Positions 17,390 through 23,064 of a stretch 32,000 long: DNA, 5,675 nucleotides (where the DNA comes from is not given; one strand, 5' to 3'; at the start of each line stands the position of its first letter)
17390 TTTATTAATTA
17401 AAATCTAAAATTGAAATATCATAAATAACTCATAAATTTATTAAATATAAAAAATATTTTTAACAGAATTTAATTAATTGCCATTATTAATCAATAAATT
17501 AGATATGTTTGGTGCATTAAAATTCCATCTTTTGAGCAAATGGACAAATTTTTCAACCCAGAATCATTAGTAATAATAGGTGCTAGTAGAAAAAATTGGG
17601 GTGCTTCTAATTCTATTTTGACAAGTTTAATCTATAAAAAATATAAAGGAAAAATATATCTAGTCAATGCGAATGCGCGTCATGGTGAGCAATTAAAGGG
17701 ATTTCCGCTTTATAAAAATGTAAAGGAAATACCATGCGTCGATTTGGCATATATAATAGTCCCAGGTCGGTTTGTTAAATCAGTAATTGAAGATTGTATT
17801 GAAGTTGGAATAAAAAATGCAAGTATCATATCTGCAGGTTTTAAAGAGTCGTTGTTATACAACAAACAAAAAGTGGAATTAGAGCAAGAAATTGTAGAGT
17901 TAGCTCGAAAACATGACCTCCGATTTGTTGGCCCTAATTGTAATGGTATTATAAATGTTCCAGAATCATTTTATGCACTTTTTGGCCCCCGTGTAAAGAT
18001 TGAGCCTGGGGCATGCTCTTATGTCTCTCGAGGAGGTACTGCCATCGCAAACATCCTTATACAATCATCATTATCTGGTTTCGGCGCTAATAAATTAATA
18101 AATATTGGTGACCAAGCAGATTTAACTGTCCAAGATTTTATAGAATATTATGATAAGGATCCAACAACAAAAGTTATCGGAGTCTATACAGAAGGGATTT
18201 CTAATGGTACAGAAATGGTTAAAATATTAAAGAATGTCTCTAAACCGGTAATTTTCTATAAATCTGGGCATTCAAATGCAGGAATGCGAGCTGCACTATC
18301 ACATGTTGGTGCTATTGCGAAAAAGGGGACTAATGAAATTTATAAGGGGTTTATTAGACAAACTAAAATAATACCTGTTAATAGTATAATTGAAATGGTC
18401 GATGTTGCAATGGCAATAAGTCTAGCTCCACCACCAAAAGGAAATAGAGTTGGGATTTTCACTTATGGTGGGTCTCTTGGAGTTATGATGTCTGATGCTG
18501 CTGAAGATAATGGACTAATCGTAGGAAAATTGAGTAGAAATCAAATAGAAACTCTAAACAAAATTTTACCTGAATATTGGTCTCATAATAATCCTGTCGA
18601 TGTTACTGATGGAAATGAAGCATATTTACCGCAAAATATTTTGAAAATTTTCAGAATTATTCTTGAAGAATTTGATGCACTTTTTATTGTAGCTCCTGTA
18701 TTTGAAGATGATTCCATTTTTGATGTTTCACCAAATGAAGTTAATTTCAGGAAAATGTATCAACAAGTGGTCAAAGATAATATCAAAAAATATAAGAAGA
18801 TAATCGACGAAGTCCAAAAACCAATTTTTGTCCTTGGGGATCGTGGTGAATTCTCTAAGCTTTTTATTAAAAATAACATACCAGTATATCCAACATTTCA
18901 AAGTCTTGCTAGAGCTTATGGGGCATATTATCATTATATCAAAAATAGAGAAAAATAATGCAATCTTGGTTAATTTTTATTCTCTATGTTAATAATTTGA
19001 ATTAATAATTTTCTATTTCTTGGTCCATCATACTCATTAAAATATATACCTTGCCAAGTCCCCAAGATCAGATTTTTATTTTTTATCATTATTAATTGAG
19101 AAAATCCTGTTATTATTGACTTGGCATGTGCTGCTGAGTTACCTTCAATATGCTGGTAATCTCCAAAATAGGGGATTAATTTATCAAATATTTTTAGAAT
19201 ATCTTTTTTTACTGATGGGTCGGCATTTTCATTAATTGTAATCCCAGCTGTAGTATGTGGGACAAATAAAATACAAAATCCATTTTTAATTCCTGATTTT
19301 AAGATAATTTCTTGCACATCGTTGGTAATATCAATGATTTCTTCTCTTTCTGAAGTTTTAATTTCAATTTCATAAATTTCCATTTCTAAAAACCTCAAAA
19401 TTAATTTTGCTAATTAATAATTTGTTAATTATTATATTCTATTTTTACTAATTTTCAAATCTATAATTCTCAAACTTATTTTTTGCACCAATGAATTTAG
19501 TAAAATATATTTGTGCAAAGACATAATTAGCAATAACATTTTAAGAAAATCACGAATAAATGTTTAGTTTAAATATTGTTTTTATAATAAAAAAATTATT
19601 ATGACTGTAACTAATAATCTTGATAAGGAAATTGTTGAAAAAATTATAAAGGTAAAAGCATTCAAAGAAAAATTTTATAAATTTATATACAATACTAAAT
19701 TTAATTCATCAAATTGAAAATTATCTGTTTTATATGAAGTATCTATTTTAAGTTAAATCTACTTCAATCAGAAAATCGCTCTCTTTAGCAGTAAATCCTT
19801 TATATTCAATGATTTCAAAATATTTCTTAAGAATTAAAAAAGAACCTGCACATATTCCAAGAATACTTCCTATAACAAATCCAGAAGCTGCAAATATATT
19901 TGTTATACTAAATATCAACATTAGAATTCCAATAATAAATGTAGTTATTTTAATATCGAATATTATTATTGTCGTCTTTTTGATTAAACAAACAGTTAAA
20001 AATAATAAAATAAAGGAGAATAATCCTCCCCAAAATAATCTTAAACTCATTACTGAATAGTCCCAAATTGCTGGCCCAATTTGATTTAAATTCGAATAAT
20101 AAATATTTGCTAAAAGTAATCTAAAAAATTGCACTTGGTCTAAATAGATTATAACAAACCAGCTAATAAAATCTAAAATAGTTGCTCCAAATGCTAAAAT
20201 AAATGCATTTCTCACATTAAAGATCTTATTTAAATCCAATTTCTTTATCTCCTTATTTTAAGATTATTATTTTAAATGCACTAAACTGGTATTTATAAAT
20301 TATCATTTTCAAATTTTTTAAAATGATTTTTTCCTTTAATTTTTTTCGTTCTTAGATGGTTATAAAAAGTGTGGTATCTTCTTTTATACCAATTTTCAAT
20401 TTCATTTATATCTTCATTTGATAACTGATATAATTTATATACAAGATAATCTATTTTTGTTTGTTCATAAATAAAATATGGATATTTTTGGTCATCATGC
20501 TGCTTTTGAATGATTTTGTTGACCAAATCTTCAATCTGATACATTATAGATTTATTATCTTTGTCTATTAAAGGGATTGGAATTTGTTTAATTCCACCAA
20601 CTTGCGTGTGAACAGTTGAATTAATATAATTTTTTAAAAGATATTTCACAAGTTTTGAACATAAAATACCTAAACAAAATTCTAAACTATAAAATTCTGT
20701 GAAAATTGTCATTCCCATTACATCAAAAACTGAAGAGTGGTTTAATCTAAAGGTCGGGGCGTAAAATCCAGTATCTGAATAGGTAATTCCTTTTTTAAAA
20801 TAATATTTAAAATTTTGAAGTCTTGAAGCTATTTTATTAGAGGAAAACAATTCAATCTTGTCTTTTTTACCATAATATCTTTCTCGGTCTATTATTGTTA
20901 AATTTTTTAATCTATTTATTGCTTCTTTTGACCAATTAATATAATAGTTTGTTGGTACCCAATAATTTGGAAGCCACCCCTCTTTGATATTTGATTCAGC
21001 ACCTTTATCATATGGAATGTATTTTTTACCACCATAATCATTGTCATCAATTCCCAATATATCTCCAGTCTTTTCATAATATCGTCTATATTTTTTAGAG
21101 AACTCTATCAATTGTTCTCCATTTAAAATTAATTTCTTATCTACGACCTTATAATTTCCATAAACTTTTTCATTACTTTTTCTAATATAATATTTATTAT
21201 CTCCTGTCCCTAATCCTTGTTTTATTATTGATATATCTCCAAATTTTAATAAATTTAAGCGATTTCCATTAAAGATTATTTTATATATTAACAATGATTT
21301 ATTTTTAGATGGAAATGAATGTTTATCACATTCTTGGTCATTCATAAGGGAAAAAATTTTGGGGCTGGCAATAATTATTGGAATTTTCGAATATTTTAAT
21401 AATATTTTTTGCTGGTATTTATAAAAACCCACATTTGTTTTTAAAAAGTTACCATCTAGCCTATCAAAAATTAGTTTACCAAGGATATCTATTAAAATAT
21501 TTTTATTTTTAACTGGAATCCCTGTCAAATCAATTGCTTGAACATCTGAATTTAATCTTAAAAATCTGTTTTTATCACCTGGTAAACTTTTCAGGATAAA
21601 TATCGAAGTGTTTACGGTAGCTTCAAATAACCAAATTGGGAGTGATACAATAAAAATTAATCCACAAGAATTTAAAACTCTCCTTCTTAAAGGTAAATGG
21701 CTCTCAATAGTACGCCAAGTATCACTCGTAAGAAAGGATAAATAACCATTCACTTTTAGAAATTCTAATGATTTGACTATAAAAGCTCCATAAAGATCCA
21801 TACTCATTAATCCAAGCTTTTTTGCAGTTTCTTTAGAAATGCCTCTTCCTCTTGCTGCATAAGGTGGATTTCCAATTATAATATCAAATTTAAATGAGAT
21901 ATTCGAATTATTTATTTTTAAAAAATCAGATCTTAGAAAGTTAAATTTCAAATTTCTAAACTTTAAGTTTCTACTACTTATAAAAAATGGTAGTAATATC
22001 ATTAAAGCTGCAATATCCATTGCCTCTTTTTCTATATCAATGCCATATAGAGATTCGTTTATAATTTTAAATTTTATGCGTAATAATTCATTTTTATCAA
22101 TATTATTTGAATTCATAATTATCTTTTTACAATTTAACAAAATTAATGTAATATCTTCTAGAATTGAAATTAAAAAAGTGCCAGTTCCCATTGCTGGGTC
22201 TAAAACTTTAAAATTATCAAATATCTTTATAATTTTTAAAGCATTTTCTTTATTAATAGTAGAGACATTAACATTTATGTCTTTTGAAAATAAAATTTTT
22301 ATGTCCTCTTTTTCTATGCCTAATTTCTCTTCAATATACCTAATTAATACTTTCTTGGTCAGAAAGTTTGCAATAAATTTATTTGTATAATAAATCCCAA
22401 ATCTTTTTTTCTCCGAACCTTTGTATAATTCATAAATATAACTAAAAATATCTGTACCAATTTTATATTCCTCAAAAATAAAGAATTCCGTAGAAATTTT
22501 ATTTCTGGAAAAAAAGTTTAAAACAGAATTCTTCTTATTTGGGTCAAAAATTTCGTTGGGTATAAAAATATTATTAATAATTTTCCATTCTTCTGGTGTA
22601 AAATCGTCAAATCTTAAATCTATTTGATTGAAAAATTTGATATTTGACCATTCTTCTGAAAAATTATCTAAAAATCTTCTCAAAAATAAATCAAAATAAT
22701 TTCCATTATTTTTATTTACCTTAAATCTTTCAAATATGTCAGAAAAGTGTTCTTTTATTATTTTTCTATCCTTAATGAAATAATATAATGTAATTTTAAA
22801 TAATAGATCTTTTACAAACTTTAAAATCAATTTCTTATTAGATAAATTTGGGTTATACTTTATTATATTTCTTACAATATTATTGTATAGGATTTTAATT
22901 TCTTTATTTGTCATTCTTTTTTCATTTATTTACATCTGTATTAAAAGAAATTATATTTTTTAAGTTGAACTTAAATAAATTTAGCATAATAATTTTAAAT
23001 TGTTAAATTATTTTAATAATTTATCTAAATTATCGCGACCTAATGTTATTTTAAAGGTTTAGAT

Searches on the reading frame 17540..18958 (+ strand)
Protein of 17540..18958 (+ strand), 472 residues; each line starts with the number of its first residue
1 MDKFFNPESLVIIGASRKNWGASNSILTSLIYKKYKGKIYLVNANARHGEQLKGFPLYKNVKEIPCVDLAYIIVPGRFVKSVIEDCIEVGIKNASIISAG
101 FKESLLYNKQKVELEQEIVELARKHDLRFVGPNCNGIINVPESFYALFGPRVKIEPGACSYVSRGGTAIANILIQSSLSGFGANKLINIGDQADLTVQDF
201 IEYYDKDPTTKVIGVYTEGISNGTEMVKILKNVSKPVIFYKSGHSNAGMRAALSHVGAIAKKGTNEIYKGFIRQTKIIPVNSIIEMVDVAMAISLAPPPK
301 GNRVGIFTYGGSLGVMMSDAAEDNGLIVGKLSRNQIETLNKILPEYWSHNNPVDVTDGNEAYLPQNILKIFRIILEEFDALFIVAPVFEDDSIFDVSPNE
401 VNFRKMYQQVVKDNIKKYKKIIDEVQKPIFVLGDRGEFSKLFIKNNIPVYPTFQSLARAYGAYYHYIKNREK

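Call 7: search_protein_families(library=pfam, proteins=[window:17540-18958:+], max_evalue=0.001)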
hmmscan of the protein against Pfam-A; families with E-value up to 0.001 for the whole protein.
window:17540-18958:+ (472 aa): 4 families
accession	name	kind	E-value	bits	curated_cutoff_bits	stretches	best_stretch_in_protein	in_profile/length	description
PF13607.11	Succ_CoA_lig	-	6.2e-32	110.7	27.4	1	156-292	1-137/138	Succinyl-CoA ligase like flavodoxin domain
PF13380.12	CoA_binding_2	-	7.7e-14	52.6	22.8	1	9-138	2-114/116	CoA binding domain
PF02629.25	CoA_binding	-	2.9e-08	34.8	22.3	1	8-100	4-97/97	CoA binding domain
PF19045.5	Ligase_CoA_2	-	1.3e-05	25.7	23.7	1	306-362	3-59/162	Ligase-CoA domain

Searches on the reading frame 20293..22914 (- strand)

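Call 7: search_protein_families(library=pfam, proteins=[window:20293-22914:-], max_evalue=0.001)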
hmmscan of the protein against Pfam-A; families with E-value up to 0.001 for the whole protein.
window:20293-22914:- (873 aa): 3 families
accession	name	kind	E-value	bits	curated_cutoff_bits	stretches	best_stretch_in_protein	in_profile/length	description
PF07669.17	Eco57I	-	1.7e-17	64.5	25.3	1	288-424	2-164/171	Eco57I restriction-modification methylase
PF02384.22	N6_Mtase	-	4e-09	36.7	20.4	1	227-462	40-245/311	N-6 DNA Methylase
PF20473.4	MmeI_Mtase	-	4.5e-06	26.5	27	1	222-312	8-88/259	MmeI, DNA-methyltransferase domain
